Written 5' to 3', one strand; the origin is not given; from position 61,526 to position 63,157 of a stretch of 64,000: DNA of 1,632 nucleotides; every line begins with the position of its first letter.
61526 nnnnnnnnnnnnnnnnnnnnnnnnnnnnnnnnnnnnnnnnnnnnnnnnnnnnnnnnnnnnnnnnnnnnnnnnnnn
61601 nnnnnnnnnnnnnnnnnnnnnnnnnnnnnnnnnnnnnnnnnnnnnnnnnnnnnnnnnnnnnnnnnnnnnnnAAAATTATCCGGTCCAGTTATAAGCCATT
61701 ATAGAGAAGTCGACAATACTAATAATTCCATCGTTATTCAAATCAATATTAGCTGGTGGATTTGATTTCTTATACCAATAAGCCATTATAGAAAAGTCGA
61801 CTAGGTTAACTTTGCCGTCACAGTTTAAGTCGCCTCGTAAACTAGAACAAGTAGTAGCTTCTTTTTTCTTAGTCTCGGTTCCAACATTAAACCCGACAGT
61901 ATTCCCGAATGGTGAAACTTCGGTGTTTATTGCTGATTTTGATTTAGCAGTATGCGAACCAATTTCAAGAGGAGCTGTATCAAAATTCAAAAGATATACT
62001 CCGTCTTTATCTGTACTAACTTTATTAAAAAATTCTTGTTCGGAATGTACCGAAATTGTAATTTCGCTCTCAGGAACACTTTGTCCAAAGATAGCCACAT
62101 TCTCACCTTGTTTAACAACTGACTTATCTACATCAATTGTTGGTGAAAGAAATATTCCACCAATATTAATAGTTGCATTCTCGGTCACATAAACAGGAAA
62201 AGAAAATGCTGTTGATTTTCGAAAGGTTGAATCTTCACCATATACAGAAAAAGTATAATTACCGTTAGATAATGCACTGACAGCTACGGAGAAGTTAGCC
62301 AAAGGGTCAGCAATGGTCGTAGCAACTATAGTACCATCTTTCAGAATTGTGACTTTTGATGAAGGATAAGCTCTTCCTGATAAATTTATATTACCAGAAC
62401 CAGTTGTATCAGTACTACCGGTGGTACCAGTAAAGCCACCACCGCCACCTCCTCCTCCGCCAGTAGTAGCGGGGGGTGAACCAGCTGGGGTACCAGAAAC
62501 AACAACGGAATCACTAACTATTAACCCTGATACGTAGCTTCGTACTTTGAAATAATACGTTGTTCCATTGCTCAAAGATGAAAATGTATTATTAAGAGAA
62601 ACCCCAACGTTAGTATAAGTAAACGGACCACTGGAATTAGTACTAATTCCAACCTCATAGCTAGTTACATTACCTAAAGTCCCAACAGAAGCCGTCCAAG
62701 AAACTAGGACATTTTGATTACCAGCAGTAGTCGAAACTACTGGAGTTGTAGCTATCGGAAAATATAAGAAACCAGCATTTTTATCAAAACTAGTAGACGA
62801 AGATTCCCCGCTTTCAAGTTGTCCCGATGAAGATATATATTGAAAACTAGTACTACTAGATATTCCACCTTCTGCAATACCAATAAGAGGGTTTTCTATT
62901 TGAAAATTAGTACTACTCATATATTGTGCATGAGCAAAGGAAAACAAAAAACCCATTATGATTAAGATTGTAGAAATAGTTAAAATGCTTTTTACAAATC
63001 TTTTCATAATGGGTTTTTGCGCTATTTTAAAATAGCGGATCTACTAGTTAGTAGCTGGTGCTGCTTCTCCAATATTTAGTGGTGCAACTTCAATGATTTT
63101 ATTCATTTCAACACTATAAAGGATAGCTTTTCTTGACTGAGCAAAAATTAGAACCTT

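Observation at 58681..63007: Tandem cohesin-like membrane proteins plus a dockerin protein: candidate surface assembly system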

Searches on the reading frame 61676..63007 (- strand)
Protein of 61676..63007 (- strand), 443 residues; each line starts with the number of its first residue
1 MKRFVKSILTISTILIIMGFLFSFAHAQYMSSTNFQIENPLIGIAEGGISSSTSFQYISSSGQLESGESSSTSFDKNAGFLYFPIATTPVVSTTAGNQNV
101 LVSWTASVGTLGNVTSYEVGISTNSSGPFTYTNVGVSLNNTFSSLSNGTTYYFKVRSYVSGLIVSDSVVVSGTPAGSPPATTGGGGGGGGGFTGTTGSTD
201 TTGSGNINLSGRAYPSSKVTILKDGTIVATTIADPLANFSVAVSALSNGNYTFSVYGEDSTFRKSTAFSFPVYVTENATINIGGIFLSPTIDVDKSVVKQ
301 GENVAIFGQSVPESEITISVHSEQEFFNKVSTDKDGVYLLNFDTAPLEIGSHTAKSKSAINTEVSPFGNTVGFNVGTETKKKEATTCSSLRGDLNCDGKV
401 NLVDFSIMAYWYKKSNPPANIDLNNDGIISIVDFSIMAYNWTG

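Call 3: search_protein_families(library=pfam, proteins=[window:61676-63007:-], max_evalue=1)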
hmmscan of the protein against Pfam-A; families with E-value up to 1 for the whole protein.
window:61676-63007:- (443 aa): 8 families
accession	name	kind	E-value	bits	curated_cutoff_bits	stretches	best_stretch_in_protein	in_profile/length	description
PF17936.7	Big_6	-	3.5e-07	30.8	27.6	1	206-271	14-80/83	Bacterial Ig domain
PF00404.24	Dockerin_1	-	1.7e-06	28.5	22.9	1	392-437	2-52/57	Dockerin type I domain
PF00041.27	fn3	-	0.00028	21.5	25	1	93-159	9-70/84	Fibronectin type III domain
PF13499.12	EF-hand_7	-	0.0028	18.4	30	0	393-409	50-66/67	EF-hand domain pair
PF13833.12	EF-hand_8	-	0.11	12.7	28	0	392-408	34-50/54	EF-hand domain pair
PF17789.7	MG4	-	0.15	12.8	24.7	0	308-348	27-65/95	Macroglobulin domain MG4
PF19077.6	Big_13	-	0.63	11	27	1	193-267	15-93/102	Bacterial Ig-like domain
PF00036.39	EF-hand_1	-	0.79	9.9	25.4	0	421-435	9-23/29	EF hand domain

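Call 4: search_protein_families(library=ncbifam, proteins=[window:61676-63007:-], max_evalue=1)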
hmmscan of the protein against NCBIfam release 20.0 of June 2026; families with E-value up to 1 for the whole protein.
window:61676-63007:- (443 aa): 2 families
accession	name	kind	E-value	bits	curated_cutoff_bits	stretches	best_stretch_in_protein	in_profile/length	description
NF058579.1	CPR_pilus_PamT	equivalog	9.9e-06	25.1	240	1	11-93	7-87/241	CPR-type pilus protein PamT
NF037938.1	Myr_Ysa_major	subfamily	0.091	12.7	60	1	1-32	1-33/158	MyfA/PsaA family fimbrial adhesin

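Call 14: search_solved_structures(query=window:61676-63007:-, max_evalue=1, show_alignments=2)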
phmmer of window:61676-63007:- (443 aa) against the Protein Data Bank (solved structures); distinct sequences matched with E-value up to 1: 15.
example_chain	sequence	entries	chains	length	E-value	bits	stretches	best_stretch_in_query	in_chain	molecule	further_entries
2y3n_B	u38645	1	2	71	1.4e-05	27.3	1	389-438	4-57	CELLULOSOMAL FAMILY-48 PROCESSIVE GLYCOSIDE HYDROLASE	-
3mpc_A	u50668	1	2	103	0.014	17.4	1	83-163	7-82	Fn3-like protein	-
1daq_A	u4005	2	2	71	0.02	16.9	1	388-437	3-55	ENDOGLUCANASE SS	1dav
2mte_A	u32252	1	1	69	0.022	16.7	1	389-437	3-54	Cellulose 1,4-beta-cellobiosidase (reducing end) CelS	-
4n68_A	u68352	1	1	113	0.042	15.8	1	86-162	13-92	Contactin-5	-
1x5k_A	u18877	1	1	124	0.079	14.9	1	84-180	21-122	Neogenin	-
9xhh_R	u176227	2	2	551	0.099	14.6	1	90-203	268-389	C-C chemokine receptor type 7,Non structural polyprotein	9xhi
6hiv_DK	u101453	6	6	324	0.18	13.7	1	173-224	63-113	ms58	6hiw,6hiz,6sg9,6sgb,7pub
7pua_DK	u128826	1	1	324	0.18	13.7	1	173-224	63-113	mS58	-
4fl4_A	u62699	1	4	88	0.23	13.4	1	391-438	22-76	Glycoside hydrolase family 9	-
9hny_DK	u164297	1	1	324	0.28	13.1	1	175-224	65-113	mS58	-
5vo5_A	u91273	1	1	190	0.31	12.9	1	178-198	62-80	Coiled-coil and C2 domain-containing protein 1-like,GH13992p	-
5n5p_B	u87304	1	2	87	0.48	12.3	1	390-417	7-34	Putative cellulosomal scaffoldin protein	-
1x5l_A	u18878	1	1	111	0.49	12.3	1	91-176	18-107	Ephrin type-A receptor 8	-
5nrm_B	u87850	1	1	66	0.63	11.9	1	392-438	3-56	DocCel5: Type I dockerin repeat domain from A. cellulolyticus family 5 endoglucanase WP_01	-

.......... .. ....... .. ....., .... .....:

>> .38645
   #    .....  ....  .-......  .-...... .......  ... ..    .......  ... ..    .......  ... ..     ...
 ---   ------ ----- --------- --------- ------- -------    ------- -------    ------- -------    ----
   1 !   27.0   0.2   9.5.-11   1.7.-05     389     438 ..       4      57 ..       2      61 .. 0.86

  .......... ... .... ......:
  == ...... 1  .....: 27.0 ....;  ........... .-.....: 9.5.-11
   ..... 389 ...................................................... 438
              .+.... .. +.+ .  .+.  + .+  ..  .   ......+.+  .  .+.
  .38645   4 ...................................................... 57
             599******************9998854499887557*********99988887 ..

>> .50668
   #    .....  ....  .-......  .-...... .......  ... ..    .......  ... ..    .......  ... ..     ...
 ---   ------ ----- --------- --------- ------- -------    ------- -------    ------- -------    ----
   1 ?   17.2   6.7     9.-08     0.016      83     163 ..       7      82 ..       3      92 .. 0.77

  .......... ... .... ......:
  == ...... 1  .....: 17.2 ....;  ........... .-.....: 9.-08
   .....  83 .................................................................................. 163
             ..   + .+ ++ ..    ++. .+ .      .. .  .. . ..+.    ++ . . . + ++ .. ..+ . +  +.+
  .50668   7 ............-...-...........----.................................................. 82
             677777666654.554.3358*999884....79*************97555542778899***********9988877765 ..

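Call 40: find_homologous_proteins(query=window:61676-63007:-, max_evalue=0.001)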
Query window:61676-63007:- (443 aa): 1561 proteins with E <= 0.001 among 8000 candidates; the best 120 are listed.
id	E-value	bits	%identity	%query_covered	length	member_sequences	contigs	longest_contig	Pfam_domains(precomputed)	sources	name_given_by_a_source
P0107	5.3e-264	893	93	100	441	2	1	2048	PF00404.25,PF17936.8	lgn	-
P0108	4.5e-226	768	79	100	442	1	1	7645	PF17936.8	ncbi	-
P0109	4.2e-214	729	73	100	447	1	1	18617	PF17936.8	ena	-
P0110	1.1e-213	728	75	100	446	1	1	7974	PF00404.25,PF00041.28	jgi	jgi:hypothetical protein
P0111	6.2e-213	725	75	100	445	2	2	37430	PF00041.28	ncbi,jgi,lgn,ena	jgi:hypothetical protein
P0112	4.6e-212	722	74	100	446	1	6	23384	PF00404.25,PF17936.8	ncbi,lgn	-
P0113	6.5e-208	709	73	100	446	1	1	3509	PF00404.25,PF17936.8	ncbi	-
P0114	9.5e-202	688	74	96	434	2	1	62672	PF00404.25,PF17936.8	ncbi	-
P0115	4.3e-198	676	72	100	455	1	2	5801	PF00404.25,PF00041.28,PF17936.8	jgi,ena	-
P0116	4.9e-177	607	64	100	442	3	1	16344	PF00404.25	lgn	-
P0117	2.8e-175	601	66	100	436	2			PF00404.25,PF00041.28,PF17936.8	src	-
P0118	4.4e-173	594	63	99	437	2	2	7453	PF00404.25,PF17936.8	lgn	-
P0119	2.5e-168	578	66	94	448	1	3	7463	PF00041.28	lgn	-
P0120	1.1e-145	504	56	100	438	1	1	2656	PF00404.25,PF17936.8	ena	-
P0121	2.2e-142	493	52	98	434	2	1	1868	-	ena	-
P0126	9.3e-136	471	56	94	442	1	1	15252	PF00404.25,PF00041.28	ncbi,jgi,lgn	jgi:hypothetical protein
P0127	2.7e-135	469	53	98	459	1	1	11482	PF00404.25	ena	-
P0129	3.1e-135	469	54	94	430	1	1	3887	PF00404.25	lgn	-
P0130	6.3e-135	468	53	100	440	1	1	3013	PF00404.25,PF17936.8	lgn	-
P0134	1.1e-133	464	51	100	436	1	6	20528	PF00404.25,PF17936.8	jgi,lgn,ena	-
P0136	3.4e-133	463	52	100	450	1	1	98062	PF00404.25,PF17936.8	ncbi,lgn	-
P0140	1.8e-131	457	51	99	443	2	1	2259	PF00404.25,PF17936.8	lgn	-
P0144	6.4e-130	452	53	94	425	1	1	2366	PF00404.25,PF17936.8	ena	-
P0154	2.1e-127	443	55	97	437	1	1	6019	PF00404.25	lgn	-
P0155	2.3e-127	443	52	100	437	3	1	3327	PF00404.25,PF17936.8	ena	-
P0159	8.3e-127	441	52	99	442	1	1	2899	PF00404.25,PF17936.8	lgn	-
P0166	4.6e-126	439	50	98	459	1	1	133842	PF00404.25,PF17936.8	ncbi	ncbi:MAG: dockerin type I domain-containing protein [bacterium]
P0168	6.6e-126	439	52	92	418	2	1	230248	PF00404.25,PF17936.8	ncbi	ncbi:MAG: dockerin type I repeat-containing protein [Candidatus Paceibacterota bacterium]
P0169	9.1e-126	438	49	98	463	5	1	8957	PF00404.25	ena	-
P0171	1.5e-125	437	51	100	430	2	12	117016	PF00404.25,PF00041.28,PF17936.8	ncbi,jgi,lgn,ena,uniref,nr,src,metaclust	ncbi:hypothetical protein A3A03_03735 [Candidatus Nomurabacteria bacterium RIFCSPLOWO2_01_FULL_40_18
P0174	2.0e-125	437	54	53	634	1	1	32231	PF00404.25,PF17936.8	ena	-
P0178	1.2e-124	434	58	53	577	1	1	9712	PF00404.25,PF00041.28,PF17936.8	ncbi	-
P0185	1.5e-123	431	50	97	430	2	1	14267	PF00404.25,PF17936.8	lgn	-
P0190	6.9e-123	429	48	100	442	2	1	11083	PF00404.25,PF00041.28,PF17936.8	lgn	-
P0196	4.2e-122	426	51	98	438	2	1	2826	PF00404.25,PF00041.28,PF17936.8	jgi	jgi:hypothetical protein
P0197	4.4e-122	426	51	98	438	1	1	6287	PF00404.25,PF17936.8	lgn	-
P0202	5.4e-121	422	51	98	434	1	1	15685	PF00404.25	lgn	-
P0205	2.4e-120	420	50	97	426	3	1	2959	PF00404.25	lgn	-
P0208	2.0e-119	417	50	97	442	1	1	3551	PF00404.25,PF17936.8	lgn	-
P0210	5.1e-119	416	48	97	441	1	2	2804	PF00404.25,PF17936.8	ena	-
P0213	1.9e-118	414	48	100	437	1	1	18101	PF00404.25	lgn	-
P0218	5.8e-118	412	51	94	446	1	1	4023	PF00404.25,PF17936.8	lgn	-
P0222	4.9e-117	409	49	95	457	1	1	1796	PF00404.25,PF17936.8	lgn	-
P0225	1.1e-116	408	50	95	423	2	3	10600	PF00404.25,PF17936.8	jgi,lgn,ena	-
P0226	1.3e-116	408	49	94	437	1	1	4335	PF00404.25,PF17936.8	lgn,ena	-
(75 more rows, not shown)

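Call 58: predict_structure(alignment_id=A3)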
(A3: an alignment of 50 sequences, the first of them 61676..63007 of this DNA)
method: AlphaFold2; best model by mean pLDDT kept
length: 443 residues; sequences in the alignment: 50
mean_pLDDT: 78.4   pTM: 0.63
mean pLDDT of the five models: 78.4, 77.2, 75.9, 75.3, 71.0
residues with pLDDT >= 90: 206; 70-90: 132; 50-70: 26; < 50: 79
segments of 3 or more residues with pLDDT < 50: 24-82, 182-201
pLDDT, mean of each block of 10 residues (from residue 1): 73 83 41 32 32 32 35 39 71 94 85 85 93 94 95 91 86 80 40 38 78 95 91 96 91 91 88 88 94 94 95 92 84 94 93 91 87 93 66 79 88 84 88 90 77
secondary structure, 60 per line:
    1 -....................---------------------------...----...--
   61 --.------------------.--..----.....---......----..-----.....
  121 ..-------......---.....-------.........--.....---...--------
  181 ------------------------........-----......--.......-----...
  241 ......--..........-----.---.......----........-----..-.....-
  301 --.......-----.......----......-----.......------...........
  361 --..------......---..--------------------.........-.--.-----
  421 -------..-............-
elements in order: H2-21 E49-51 E56-58 E91-95 E99-104 E116-122 E130-135 E139-143 E151-159 E162-166 E170-172 E205-212 E218-223 E226-232 E238-246 E249-258 E268-274 E279-286 E295-299 E303-309 E315-321 E326-331 E337-343 E350-360 E371-376 H402-410 H431-442

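Call 64: fold_search(model_id=the predicted structure, library=pdb)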
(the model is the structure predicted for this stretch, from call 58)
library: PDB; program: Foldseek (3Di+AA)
matches with E <= 10: 1939; with E <= 0.001: 400
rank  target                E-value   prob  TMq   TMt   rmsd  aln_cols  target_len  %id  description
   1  4gh7_B                1.1e-09  1.00  0.17  0.27  24.9       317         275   16  Crystal structure of Anticalin N7A in complex with oncofetal fibronectin fragment Fn7B8 (released 2012-12-26)
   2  4gh7_D                1.4e-09  1.00  0.17  0.26  25.3       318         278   16  Crystal structure of Anticalin N7A in complex with oncofetal fibronectin fragment Fn7B8 (released 2012-12-26)
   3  5n47_D                1.6e-09  1.00  0.18  0.27  25.3       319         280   16  Structure of Anticalin N7E in complex with the three-domain fragment Fn7B8 of human oncofetal fibronectin (released 2018-02-14)
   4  5n47_F                1.8e-09  1.00  0.18  0.27  24.7       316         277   16  Structure of Anticalin N7E in complex with the three-domain fragment Fn7B8 of human oncofetal fibronectin (released 2018-02-14)
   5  8peq_B                3.4e-09  1.00  0.18  0.27  26.1       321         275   16  Complex of diubiquitin-derived artificial binding protein (Affilin) variant Af2 with its target oncofetal fibronectin  (released 2024-06-26)
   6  3t1w                  5.4e-09  1.00  0.18  0.21  27.1       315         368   16  Structure of the four-domain fragment Fn7B89 of oncofetal fibronectin (released 2012-03-21)
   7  8peq_A                6.0e-09  1.00  0.18  0.28  25.4       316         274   15  Complex of diubiquitin-derived artificial binding protein (Affilin) variant Af2 with its target oncofetal fibronectin  (released 2024-06-26)
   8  6xay_C                7.7e-09  1.00  0.18  0.29  26.0       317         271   14  Structure of a fragment of human fibronectin containing the 10th, 11th and 12th type III domains (released 2021-06-09)
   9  7ne1_B                2.0e-08  1.00  0.18  0.25  28.3       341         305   13  Structure of the complex between Netrin-1 and its receptor Neogenin (released 2021-03-31)
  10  7y8s_A                2.2e-08  1.00  0.18  0.27  23.7       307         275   11  Crystal structure of sDscam FNIII1-3 domains, isoform beta2v6 (released 2023-05-24)
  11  5e53_D                2.3e-08  1.00  0.19  0.27  24.4       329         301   10  Crystal structure of chicken CNTN1 FN1-FN3 domains (released 2016-08-31)
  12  6tpw                  3.3e-08  1.00  0.18  0.21  25.1       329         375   14  Crystal structures of FNIII domain one through four of the human leucocyte common antigen-related protein ( LAR) (released 2020-05-13)
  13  6xay_B                4.5e-08  1.00  0.18  0.29  25.6       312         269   14  Structure of a fragment of human fibronectin containing the 10th, 11th and 12th type III domains (released 2021-06-09)
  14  7mrs_A                4.7e-08  1.00  0.19  0.27  24.4       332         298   11  Zebrafish CNTN4 APPb complex (released 2022-01-05)
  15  7mro                  6.8e-08  1.00  0.17  0.24  22.7       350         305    9  Zebrafish CNTN4 FN1-FN3 domains (released 2022-01-05)
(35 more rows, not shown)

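Call 77: list_cluster_members(proteins=[window:61676-63007:-, window:58681-59967:-, window:33596-35737:-, window:63044-63433:-])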
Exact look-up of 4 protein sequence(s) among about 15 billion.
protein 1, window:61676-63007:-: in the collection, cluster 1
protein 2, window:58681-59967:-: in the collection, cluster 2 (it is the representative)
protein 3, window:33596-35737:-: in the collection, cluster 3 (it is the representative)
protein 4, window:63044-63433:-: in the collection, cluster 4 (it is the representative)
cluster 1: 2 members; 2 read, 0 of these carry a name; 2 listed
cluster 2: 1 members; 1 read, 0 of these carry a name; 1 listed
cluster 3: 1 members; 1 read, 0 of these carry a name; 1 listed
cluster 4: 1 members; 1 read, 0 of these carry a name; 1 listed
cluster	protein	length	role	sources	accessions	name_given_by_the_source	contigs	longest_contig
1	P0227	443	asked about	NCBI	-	-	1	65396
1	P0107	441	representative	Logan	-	-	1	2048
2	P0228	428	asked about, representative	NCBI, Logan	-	-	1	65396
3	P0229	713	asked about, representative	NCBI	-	-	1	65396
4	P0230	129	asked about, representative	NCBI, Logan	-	-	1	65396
